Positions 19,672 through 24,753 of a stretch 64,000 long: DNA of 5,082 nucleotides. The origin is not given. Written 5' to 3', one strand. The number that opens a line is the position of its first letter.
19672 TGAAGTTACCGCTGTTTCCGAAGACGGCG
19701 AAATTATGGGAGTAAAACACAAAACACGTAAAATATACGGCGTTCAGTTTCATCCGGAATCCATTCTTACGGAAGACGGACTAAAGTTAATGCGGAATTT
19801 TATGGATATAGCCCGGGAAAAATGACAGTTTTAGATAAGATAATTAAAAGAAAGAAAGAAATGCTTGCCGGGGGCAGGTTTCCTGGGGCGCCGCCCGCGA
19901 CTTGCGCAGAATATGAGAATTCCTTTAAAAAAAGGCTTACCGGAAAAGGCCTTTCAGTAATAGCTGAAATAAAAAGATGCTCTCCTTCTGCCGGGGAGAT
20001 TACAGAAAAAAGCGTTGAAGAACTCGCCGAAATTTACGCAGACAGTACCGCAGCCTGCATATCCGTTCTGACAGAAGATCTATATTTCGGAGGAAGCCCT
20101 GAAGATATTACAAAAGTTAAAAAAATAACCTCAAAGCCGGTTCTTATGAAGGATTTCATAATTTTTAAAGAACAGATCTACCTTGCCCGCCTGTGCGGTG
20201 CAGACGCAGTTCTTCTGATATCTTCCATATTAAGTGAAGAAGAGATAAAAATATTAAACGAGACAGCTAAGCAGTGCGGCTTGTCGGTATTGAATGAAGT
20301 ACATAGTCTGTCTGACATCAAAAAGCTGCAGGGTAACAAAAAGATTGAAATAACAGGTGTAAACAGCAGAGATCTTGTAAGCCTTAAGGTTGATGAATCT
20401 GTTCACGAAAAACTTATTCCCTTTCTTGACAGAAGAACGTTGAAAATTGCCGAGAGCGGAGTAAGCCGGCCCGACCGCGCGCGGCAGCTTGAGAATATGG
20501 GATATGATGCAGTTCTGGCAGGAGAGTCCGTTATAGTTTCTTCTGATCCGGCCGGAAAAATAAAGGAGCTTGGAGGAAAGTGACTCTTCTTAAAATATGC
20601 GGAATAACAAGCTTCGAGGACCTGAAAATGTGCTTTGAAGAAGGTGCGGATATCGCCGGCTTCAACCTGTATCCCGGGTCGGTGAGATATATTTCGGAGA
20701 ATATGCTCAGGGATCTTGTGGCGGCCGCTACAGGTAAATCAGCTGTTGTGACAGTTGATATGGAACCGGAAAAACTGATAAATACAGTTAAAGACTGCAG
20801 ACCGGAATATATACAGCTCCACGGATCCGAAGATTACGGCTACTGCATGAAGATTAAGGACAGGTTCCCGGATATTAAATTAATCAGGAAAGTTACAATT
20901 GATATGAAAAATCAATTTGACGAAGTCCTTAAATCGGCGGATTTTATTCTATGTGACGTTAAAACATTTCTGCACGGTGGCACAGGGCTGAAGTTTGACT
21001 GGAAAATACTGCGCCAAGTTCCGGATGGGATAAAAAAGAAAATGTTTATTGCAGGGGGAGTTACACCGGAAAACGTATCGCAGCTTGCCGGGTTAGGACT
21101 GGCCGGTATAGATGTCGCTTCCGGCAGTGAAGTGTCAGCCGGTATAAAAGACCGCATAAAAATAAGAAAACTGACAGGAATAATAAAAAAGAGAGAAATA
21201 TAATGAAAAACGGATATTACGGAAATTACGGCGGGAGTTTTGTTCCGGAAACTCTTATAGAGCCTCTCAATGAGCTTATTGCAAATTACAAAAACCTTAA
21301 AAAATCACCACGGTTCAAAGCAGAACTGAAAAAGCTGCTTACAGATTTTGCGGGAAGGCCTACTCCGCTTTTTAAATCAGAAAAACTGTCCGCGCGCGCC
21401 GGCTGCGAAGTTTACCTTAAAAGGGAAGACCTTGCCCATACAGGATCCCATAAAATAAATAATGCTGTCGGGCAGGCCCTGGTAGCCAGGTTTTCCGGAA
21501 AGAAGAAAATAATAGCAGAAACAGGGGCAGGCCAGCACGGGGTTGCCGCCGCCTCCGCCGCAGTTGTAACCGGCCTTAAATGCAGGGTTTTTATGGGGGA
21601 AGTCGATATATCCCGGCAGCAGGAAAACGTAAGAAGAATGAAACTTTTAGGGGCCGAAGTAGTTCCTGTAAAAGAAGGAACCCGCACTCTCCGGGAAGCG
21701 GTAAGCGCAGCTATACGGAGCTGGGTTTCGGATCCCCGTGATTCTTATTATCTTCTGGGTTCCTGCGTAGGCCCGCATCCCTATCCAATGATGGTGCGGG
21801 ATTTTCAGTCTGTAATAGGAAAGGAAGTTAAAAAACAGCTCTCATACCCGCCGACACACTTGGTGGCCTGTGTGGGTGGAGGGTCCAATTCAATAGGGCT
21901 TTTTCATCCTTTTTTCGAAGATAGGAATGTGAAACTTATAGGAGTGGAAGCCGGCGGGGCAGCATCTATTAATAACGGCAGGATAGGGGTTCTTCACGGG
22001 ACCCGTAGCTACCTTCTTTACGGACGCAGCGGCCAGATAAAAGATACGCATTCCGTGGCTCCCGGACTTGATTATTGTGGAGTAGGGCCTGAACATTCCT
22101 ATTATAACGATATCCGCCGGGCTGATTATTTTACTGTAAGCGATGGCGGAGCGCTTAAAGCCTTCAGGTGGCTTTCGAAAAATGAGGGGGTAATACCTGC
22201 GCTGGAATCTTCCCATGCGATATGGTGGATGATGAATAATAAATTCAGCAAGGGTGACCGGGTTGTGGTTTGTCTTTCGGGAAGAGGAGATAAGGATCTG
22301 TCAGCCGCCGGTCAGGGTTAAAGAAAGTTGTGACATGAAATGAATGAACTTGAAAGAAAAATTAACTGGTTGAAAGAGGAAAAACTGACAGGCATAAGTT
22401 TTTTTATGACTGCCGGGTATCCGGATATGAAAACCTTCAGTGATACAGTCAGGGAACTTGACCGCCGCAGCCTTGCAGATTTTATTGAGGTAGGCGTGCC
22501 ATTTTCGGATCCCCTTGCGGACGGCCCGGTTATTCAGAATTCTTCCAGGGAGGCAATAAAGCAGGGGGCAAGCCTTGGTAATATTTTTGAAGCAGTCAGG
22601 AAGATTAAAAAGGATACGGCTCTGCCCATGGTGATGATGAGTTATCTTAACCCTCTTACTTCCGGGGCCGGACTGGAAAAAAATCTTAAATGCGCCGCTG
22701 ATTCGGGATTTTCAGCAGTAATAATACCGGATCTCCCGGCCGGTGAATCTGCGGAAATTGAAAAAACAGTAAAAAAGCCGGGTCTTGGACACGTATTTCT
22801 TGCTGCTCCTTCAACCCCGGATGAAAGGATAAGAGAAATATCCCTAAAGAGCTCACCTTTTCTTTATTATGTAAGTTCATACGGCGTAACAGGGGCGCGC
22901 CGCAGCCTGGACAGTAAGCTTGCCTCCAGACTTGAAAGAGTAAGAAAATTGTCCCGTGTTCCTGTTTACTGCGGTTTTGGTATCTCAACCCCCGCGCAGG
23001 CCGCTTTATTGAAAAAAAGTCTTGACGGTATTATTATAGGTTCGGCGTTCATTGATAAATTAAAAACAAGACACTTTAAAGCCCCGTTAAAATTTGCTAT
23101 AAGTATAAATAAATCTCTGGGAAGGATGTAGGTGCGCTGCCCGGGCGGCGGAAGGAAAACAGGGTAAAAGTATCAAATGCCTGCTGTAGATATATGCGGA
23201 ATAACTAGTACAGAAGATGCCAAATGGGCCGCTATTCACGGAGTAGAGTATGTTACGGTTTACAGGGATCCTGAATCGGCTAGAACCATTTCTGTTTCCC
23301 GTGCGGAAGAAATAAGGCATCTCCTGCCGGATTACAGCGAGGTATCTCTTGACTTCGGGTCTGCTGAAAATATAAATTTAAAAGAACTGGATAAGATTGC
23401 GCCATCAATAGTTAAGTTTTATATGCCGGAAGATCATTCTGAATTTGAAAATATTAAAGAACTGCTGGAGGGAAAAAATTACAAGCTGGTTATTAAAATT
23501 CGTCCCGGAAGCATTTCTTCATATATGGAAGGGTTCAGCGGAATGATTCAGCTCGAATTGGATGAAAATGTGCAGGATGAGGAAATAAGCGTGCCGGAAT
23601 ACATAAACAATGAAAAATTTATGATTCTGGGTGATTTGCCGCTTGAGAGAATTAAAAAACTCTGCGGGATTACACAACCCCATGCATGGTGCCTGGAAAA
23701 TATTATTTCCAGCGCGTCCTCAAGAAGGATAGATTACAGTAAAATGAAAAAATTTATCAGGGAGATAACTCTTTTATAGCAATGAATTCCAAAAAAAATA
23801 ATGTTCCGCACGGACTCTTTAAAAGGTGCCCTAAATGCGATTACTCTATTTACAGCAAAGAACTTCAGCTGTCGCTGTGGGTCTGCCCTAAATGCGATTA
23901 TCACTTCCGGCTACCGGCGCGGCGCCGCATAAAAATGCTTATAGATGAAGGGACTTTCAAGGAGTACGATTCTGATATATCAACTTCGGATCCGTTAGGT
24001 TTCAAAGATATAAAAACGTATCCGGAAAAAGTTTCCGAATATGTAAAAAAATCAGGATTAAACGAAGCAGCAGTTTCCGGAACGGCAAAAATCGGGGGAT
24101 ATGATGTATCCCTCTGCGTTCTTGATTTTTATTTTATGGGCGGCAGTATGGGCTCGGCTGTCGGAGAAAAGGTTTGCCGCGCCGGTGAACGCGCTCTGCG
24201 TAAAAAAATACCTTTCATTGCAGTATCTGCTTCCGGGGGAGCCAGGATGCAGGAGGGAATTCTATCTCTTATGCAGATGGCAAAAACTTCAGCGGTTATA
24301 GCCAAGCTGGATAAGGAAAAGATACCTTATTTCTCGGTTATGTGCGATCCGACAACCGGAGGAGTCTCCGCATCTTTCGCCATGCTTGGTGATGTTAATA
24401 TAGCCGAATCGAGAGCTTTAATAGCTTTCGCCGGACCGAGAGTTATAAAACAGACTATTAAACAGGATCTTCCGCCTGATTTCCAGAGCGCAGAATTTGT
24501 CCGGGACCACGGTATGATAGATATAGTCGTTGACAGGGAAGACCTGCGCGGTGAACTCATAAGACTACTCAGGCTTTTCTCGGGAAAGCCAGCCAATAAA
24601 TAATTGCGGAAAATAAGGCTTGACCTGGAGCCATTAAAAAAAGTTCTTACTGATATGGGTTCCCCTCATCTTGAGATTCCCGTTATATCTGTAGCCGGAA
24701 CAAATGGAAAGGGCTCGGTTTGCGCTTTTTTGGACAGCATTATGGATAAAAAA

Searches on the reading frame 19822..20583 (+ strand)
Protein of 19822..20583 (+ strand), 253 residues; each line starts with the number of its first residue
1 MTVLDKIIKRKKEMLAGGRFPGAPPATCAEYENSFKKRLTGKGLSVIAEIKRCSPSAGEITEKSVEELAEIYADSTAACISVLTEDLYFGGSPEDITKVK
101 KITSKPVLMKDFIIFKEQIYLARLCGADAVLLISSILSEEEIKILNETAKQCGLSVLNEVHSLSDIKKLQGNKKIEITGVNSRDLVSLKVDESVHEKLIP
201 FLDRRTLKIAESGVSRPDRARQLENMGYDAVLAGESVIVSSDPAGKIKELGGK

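Call 6: search_protein_families(library=pfam, proteins=[window:19822-20583:+])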
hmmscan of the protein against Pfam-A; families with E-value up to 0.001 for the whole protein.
window:19822-20583:+ (253 aa): 1 family
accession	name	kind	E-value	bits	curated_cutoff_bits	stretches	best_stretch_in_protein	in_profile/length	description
PF00218.27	IGPS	-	1.3e-60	205.2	27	1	28-250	30-254/254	Indole-3-glycerol phosphate synthase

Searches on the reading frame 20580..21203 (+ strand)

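Call 6: search_protein_families(library=pfam, proteins=[window:20580-21203:+])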
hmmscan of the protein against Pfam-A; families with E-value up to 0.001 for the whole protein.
window:20580-21203:+ (207 aa): 1 family
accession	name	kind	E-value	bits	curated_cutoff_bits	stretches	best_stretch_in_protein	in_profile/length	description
PF00697.28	PRAI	-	3.5e-33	115.4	22.7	1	5-198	2-190/193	N-(5'phosphoribosyl)anthranilate (PRA) isomerase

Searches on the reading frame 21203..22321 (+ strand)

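Call 6: search_protein_families(library=pfam, proteins=[window:21203-22321:+])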
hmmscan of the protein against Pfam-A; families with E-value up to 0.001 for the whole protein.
window:21203-22321:+ (372 aa): 1 family
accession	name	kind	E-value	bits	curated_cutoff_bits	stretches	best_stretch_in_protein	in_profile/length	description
PF00291.31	PALP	-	2e-47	162.4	35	1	50-360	4-295/295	Pyridoxal-phosphate dependent enzyme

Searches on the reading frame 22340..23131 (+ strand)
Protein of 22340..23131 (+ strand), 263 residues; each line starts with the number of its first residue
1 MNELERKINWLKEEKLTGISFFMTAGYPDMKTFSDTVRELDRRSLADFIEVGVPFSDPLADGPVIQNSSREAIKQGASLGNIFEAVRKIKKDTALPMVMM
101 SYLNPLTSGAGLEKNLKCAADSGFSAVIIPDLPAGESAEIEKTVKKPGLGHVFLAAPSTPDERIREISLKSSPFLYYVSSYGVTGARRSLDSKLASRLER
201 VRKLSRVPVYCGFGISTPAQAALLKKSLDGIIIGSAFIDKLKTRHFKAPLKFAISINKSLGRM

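Call 6: search_protein_families(library=pfam, proteins=[window:22340-23131:+])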
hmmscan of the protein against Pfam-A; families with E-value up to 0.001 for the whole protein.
window:22340-23131:+ (263 aa): 1 family
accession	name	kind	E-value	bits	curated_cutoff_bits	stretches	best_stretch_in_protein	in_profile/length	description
PF00290.26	Trp_syntA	-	2.1e-68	230.5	27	1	12-243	5-235/259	Tryptophan synthase alpha chain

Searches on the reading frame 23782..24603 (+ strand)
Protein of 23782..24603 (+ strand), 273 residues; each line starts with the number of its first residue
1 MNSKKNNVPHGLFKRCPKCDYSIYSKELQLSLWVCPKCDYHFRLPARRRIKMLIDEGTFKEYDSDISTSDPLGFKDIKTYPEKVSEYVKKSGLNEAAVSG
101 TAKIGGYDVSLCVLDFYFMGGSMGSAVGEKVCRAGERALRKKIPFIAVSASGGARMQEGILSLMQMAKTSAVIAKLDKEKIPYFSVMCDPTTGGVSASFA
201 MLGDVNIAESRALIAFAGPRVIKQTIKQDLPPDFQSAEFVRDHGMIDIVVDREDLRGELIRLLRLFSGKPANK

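Call 54: search_protein_families(library=pfam, proteins=[window:23782-24603:+])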
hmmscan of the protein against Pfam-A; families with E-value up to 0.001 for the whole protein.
window:23782-24603:+ (273 aa): 2 families
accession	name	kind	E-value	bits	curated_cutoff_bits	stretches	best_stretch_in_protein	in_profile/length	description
PF01039.27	Carboxyl_trans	-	1.2e-19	70.8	22.3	1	45-228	9-179/493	Carboxyl transferase domain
PF17848.7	Zn_ribbon_ACC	-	1.5e-05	25.5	24.5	1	15-38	3-26/26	Acetyl-CoA carboxylase zinc finger domain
